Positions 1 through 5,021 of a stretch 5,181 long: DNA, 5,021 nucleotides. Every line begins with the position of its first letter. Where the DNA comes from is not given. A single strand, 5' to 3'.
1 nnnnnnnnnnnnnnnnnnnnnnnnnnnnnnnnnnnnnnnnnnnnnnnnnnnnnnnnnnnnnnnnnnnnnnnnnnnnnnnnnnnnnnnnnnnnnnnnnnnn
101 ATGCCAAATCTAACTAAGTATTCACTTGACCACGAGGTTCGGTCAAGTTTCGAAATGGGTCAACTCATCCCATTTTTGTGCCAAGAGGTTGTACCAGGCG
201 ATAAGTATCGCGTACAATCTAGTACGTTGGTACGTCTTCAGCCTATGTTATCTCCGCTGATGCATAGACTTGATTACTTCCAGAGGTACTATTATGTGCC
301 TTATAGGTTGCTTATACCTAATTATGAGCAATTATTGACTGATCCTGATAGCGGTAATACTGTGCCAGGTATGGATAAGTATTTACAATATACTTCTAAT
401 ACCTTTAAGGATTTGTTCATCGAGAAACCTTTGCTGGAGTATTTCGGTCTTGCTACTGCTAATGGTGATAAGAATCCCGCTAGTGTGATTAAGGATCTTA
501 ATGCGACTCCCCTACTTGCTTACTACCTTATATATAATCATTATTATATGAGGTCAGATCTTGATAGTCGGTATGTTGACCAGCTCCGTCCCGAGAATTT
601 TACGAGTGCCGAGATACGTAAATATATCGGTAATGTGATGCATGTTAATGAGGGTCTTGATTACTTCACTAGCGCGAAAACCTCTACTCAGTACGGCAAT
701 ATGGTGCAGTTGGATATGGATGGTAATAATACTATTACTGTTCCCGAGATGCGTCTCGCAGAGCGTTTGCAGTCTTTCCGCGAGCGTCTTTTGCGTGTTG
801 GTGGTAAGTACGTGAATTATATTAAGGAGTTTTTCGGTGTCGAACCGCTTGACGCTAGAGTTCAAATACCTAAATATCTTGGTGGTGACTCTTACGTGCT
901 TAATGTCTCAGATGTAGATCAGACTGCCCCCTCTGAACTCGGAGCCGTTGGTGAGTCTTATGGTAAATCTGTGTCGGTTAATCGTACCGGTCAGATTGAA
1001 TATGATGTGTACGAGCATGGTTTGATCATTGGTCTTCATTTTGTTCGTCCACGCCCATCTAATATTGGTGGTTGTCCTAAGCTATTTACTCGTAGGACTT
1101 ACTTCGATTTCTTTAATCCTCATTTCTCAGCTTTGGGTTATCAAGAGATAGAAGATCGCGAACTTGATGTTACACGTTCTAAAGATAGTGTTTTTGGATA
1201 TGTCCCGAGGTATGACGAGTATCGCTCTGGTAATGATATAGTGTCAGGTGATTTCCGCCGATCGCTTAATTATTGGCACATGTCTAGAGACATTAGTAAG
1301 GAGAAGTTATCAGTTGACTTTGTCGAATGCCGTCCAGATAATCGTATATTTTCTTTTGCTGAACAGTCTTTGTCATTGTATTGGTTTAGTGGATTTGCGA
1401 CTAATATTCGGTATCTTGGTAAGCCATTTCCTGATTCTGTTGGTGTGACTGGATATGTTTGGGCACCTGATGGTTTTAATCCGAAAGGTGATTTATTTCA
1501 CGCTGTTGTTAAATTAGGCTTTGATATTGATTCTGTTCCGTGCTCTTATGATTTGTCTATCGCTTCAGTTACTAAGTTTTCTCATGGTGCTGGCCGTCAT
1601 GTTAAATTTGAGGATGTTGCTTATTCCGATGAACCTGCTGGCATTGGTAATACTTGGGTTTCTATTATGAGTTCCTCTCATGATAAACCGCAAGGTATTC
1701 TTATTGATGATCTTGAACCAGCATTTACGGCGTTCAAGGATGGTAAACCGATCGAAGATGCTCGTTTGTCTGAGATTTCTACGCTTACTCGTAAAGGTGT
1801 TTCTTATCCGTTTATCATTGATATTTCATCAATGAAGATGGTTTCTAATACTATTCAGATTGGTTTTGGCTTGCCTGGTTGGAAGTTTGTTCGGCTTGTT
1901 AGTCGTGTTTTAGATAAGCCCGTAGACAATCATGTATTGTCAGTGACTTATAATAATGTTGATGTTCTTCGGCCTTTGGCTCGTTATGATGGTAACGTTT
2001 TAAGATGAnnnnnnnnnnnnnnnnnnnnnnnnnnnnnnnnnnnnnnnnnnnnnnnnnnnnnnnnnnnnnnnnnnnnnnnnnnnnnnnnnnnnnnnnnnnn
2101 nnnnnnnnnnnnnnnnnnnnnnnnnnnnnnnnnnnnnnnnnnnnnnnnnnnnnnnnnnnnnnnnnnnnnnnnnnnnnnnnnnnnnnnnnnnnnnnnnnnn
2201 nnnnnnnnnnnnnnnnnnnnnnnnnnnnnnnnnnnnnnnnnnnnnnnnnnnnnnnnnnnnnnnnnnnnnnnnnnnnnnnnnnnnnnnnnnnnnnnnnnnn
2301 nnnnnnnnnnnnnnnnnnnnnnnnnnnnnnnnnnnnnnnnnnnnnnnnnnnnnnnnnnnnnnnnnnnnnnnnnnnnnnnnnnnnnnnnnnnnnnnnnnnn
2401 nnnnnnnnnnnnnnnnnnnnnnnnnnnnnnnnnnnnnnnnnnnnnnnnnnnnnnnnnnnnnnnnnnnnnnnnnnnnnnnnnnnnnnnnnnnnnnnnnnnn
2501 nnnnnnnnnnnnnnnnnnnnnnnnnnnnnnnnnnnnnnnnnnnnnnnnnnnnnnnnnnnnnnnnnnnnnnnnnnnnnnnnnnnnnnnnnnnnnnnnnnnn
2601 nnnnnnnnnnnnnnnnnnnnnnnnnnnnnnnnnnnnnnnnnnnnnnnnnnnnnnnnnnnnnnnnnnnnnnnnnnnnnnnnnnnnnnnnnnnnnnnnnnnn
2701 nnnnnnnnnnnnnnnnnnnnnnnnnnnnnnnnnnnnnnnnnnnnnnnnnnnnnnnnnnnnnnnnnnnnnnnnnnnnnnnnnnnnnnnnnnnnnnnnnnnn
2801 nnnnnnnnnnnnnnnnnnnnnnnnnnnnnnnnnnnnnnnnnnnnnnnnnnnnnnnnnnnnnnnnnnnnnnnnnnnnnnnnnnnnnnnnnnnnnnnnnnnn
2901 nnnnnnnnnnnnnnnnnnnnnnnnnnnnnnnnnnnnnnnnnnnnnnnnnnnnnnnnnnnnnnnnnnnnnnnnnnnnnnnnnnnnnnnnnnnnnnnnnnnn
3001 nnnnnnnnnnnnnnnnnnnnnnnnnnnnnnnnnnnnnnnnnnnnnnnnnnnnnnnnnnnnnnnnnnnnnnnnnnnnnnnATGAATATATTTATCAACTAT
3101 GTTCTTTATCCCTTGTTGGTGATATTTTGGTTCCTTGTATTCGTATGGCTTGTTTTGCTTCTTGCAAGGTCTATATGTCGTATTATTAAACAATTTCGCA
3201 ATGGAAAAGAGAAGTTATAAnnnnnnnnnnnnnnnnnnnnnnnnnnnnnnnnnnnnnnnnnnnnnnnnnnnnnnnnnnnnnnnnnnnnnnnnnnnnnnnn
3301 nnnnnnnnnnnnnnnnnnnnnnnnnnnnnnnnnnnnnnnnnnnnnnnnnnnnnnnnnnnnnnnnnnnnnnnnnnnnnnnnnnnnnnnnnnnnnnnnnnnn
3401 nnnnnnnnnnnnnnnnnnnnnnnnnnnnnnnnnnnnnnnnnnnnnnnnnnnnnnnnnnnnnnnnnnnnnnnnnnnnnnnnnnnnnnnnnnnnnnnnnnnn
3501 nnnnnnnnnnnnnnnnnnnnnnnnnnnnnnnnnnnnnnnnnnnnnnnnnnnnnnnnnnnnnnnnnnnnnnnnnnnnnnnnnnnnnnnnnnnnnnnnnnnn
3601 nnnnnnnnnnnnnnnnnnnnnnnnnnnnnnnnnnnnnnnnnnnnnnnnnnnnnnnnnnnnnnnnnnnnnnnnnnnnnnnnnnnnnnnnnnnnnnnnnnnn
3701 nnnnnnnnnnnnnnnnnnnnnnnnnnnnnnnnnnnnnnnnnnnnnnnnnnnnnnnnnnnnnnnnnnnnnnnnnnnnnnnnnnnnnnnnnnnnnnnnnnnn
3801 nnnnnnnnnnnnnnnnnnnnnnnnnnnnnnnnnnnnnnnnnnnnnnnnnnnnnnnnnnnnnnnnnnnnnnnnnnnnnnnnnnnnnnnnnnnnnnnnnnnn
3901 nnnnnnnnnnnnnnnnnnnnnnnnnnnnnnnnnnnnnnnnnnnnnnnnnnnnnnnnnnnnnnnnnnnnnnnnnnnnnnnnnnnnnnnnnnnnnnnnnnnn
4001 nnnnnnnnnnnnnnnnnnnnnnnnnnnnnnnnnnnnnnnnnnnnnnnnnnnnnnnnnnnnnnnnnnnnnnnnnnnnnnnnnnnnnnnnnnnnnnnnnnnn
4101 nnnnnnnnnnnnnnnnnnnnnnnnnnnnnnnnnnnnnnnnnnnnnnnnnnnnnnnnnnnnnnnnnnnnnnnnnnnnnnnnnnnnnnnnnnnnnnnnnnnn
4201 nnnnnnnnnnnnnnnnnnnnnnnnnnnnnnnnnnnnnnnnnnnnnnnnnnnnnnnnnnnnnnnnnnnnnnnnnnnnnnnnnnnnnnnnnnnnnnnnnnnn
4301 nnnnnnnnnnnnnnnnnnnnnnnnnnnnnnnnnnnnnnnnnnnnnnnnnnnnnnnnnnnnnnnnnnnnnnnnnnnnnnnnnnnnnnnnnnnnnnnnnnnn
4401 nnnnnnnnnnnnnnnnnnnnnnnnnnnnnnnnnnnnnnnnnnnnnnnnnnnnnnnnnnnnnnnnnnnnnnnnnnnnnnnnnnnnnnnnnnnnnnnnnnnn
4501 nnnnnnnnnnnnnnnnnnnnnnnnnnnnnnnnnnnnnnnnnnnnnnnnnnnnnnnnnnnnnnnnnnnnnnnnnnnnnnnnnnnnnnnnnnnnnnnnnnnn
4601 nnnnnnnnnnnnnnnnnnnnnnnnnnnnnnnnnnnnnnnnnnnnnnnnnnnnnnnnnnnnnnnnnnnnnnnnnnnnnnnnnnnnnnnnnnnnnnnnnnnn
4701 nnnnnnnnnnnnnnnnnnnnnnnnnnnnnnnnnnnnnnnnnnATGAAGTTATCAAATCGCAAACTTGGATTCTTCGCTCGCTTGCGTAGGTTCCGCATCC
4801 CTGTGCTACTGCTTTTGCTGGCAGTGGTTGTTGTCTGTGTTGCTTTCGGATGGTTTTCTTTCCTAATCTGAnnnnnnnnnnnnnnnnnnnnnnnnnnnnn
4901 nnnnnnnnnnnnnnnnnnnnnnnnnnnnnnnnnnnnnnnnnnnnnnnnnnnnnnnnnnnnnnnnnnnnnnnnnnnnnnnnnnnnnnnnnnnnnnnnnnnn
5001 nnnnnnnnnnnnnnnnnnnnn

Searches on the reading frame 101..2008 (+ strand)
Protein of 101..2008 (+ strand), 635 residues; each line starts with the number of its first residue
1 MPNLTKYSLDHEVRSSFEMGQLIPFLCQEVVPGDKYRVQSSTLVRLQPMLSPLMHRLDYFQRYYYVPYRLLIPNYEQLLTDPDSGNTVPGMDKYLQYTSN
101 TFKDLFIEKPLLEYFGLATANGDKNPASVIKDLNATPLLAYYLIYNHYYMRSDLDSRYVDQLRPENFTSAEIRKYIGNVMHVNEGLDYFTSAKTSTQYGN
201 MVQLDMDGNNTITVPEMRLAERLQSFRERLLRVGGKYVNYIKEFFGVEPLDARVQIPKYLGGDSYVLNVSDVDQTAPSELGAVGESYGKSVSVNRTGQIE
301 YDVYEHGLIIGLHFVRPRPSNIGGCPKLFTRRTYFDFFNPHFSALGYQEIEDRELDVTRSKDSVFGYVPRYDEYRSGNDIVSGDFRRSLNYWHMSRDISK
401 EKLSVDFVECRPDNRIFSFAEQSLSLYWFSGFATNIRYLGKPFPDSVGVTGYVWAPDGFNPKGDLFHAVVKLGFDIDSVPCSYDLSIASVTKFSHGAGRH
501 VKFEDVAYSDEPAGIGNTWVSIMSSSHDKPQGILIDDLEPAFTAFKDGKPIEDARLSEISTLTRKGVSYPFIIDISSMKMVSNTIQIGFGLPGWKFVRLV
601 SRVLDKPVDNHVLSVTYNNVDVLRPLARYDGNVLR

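Call 14: search_protein_families(library=phrogs, proteins=[window:101-2008:+], max_evalue=0.01)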
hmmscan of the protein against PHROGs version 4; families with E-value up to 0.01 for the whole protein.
window:101-2008:+ (635 aa): 1 family
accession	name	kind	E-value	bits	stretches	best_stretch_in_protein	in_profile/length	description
phrog_514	-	head and packaging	8.5e-98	329.3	2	205-436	263-501/531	major head protein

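Call 15: search_protein_families(library=pfam, proteins=[window:101-2008:+], max_evalue=0.01)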
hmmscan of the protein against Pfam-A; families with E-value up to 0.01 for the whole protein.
window:101-2008:+ (635 aa): 1 family
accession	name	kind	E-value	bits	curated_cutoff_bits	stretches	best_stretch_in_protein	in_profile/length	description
PF02305.22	Phage_F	-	4.8e-54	184.4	25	2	202-424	243-477/501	Capsid protein (F protein)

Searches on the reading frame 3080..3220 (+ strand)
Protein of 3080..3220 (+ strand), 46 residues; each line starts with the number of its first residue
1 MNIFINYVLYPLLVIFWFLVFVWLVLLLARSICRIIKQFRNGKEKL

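Call 14: search_protein_families(library=phrogs, proteins=[window:3080-3220:+], max_evalue=0.01)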
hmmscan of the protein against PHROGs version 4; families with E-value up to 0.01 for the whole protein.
window:3080-3220:+ (46 aa): 0 families

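Call 15: search_protein_families(library=pfam, proteins=[window:3080-3220:+], max_evalue=0.01)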
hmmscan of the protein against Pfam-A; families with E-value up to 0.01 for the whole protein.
window:3080-3220:+ (46 aa): 0 families

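Call 51: search_protein_families(library=ncbifam, proteins=[window:3080-3220:+], max_evalue=1)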
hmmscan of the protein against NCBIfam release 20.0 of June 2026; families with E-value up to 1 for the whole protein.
window:3080-3220:+ (46 aa): 0 families

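Call 56: find_encoding_contigs(protein=window:3080-3220:+, flank=6000, max_places=10)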
Protein window:3080-3220:+ (46 aa): no gene with exactly this product is on record in the collection.

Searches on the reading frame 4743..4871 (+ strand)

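Call 14: search_protein_families(library=phrogs, proteins=[window:4743-4871:+], max_evalue=0.01)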
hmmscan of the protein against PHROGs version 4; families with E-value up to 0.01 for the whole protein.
window:4743-4871:+ (42 aa): 0 families

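Call 15: search_protein_families(library=pfam, proteins=[window:4743-4871:+], max_evalue=0.01)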
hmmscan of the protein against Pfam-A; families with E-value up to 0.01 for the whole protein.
window:4743-4871:+ (42 aa): 0 families

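Call 51: search_protein_families(library=ncbifam, proteins=[window:4743-4871:+], max_evalue=1)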
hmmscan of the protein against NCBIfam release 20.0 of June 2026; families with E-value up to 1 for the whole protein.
window:4743-4871:+ (42 aa): 2 families
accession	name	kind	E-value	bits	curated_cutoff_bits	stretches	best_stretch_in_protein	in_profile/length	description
NF042937.1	leader_Ms4533A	equivalog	0.025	14.8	31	1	12-34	3-25/30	Ms4533A family Cys-rich leader peptide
NF047371.1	FlcA_CTERM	equivalog_domain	0.21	10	300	1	3-40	76-113/646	periplasmic flagellar collar protein FlcA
